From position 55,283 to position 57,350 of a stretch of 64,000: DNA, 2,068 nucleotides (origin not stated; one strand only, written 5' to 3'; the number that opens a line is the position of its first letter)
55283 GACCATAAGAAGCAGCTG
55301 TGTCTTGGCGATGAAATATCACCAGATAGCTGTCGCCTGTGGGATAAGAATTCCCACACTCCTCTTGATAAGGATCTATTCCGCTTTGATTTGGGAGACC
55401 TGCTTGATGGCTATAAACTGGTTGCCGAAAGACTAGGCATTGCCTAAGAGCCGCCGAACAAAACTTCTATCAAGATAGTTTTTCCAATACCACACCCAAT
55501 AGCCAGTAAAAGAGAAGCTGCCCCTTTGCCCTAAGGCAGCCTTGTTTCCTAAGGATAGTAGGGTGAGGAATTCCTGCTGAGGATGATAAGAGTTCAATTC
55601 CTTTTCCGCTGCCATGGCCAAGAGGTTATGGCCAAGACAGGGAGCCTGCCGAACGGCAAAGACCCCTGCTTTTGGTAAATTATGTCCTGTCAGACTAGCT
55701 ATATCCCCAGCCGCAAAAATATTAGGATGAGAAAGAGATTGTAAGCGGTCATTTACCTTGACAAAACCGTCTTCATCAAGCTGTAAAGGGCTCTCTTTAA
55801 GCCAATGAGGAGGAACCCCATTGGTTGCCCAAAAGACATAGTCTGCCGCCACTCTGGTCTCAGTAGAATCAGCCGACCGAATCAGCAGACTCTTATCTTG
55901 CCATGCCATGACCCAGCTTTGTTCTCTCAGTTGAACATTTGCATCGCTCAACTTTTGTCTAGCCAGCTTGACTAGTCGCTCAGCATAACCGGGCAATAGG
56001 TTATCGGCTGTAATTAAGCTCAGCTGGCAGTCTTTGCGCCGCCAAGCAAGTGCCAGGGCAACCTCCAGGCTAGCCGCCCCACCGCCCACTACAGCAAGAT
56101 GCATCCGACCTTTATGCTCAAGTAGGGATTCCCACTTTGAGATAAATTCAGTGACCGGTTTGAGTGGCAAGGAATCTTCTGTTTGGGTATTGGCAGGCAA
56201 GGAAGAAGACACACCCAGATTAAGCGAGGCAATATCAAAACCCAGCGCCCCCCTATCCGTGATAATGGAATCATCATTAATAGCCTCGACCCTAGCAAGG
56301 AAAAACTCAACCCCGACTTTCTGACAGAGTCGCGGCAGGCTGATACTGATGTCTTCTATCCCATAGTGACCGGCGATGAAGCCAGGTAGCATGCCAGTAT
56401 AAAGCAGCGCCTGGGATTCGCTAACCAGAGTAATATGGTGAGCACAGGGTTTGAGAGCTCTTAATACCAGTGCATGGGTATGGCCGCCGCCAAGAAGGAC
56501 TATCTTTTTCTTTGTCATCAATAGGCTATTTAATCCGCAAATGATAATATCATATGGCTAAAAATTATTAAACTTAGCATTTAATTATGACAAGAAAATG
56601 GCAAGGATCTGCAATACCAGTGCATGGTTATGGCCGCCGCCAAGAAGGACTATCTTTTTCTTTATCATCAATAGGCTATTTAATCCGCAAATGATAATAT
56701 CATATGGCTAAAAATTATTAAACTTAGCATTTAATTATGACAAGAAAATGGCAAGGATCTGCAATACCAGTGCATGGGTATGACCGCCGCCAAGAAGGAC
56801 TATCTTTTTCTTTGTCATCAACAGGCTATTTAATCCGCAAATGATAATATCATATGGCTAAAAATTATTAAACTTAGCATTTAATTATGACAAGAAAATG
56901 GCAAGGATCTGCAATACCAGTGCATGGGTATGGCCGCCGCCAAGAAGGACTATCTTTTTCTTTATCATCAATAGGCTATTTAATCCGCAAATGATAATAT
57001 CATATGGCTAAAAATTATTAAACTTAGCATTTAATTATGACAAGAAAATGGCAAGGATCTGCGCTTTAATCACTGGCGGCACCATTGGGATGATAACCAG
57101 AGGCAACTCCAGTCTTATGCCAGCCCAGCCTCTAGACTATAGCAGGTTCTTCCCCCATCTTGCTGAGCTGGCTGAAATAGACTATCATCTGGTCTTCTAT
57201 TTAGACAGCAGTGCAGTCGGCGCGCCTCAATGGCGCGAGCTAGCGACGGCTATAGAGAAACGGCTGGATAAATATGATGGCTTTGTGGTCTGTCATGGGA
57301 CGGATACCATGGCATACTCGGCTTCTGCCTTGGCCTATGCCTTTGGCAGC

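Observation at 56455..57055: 150-bp tandem quadruplication of a divergent promoter region, including the first codons of both flanking genes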

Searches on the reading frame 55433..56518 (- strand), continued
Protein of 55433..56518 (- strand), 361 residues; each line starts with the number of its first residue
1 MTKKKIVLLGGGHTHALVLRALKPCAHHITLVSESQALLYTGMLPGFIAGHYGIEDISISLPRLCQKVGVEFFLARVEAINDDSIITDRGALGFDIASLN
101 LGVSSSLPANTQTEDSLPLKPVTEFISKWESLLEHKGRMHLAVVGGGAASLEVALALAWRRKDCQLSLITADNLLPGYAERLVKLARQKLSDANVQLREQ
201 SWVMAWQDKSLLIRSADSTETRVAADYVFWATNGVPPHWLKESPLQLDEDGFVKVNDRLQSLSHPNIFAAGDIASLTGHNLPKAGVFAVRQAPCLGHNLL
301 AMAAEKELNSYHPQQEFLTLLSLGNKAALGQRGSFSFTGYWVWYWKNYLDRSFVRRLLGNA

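Call 40: find_encoding_contigs(protein=P0005, flank=2500, max_places=3)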
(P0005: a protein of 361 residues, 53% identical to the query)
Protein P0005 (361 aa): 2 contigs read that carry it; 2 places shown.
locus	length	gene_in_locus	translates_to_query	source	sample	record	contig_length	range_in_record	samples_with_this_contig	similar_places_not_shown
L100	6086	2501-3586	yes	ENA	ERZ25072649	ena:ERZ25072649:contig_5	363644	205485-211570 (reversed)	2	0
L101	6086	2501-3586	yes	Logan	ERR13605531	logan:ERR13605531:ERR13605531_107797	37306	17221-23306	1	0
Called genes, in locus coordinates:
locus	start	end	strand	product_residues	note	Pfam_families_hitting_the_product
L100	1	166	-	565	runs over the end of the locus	PF01368:DHH, PF02272:DHHA1, PF17768:RecJ_OB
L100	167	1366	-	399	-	PF13416:SBP_bac_8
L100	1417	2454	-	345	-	PF00710:Asparaginase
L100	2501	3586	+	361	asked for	PF07992:Pyr_redox_2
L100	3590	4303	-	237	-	PF01259:SAICAR_synt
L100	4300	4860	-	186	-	-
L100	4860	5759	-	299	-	PF00701:DHDPS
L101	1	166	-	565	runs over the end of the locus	PF01368:DHH, PF02272:DHHA1, PF17768:RecJ_OB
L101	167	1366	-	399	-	PF13416:SBP_bac_8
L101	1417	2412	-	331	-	PF00710:Asparaginase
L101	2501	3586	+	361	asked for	PF07992:Pyr_redox_2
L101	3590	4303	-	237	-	PF01259:SAICAR_synt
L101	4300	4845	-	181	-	-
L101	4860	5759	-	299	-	PF00701:DHDPS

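Call 41: find_encoding_contigs(protein=P0006, flank=2500, max_places=3)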
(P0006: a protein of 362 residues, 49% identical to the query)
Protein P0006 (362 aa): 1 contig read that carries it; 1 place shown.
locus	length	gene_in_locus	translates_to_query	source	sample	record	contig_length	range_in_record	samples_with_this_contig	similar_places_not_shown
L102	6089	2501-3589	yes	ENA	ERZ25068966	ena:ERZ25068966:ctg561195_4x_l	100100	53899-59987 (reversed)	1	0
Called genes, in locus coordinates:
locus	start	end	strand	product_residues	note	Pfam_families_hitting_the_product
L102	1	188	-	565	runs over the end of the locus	PF01368:DHH, PF02272:DHHA1, PF17768:RecJ_OB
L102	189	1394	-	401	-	PF13416:SBP_bac_8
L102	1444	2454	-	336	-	PF00710:Asparaginase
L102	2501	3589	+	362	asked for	PF07992:Pyr_redox_2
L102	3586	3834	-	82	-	PF01259:SAICAR_synt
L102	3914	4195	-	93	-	PF01259:SAICAR_synt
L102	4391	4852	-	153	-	-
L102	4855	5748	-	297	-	PF00701:DHDPS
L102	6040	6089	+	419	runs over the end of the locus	PF22422:MGH1-like_GH, PF01204:Trehalase, PF03200:Glyco_hydro_63 (weak)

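Call 63: search_protein_families(library=ncbifam, proteins=[window:55433-56518:-])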
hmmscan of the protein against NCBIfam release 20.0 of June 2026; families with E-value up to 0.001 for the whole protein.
window:55433-56518:- (361 aa): 30 families (the best 25 are shown)
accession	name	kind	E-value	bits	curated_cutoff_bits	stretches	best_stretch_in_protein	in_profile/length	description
TIGR03169.1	Nterm_to_SelD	hypoth_equivalog_domain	6.6e-101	338.3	310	1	6-356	2-364/365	pyridine nucleotide-disulfide oxidoreductase family protein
TIGR04369.1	fusion_not_SelD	hypoth_equivalog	3.7e-63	213.8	700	1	8-357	1-338/701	oxidoreductase/SelD-related fusion protein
TIGR03385.1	CoA_CoA_reduc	equivalog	8.7e-14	51.1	578.8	1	129-276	140-285/439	CoA-disulfide reductase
TIGR01350.1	lipoamide_DH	equivalog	2.4e-11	43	408.8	1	120-275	151-310/461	dihydrolipoyl dehydrogenase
TIGR02053.1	MerA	equivalog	2.8e-11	43.1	454.45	1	131-274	160-308/465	mercury(II) reductase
NF004945.0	PRK06292.2-3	equivalog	3.7e-11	42.6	494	1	67-309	103-335/457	dihydrolipoyl dehydrogenase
NF004991.0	PRK06370.1-3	subfamily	2.5e-10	39.5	620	1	61-275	132-343/509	FAD-containing oxidoreductase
NF007123.0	PRK09564.1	equivalog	8.2e-10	37.9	458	1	110-277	122-287/444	CoA-disulfide reductase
NF046103.1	NOXase_Strep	equivalog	7.7e-09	35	600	1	132-277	141-284/442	H2O-forming NADH oxidase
NF041853.1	hythiocyan_redase_MerA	equivalog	3.6e-08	32.7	650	1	139-274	161-295/440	hypothiocyanous acid reductase MerA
NF004943.0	PRK06292.2-1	equivalog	3.8e-08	32.6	432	1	140-277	173-311/456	dihydrolipoyl dehydrogenase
NF010037.0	PRK13512.1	equivalog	4.5e-08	32.4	394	1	130-275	140-280/438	CoA-disulfide reductase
NF003437.0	PRK04965.1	equivalog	5.4e-08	32.2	392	1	84-301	90-301/378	NADH:flavorubredoxin reductase NorW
NF005572.0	PRK07251.1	equivalog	1.2e-07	30.8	537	1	139-274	158-293/438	FAD-containing oxidoreductase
NF042949.2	3PPDioc_HcaD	equivalog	2e-07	30.1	450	1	139-277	143-279/386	3-phenylpropionate/cinnamic acid dioxygenase ferredoxin--NAD(+) reductase subunit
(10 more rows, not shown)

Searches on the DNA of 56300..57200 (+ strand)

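Call 32: search_rna_families(source=window, start=56300, end=57200, threshold=evalue, max_evalue=1)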
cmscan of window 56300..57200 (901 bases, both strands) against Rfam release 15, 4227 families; matches with E-value up to 1: 0.
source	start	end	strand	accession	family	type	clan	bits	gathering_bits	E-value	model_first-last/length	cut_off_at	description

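Call 74: search_dna_similar(query=window:56463-56762:+, collection=plasmids, mode=distant, max_rows=5)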
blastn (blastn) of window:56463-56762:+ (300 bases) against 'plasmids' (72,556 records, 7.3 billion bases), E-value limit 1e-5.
No match.

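Call 75: search_dna_similar(query=window:56463-56762:+, collection=phages, mode=distant, max_rows=5)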
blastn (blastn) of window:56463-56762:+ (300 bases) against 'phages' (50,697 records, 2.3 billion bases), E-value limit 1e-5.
No match.

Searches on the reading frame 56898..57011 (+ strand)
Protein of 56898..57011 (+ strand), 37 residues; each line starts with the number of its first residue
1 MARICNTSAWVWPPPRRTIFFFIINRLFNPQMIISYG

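Call 62: find_encoding_contigs(protein=window:56898-57011:+, flank=3000, max_places=10)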
Protein window:56898-57011:+ (37 aa): no gene with exactly this product is on record in the collection.
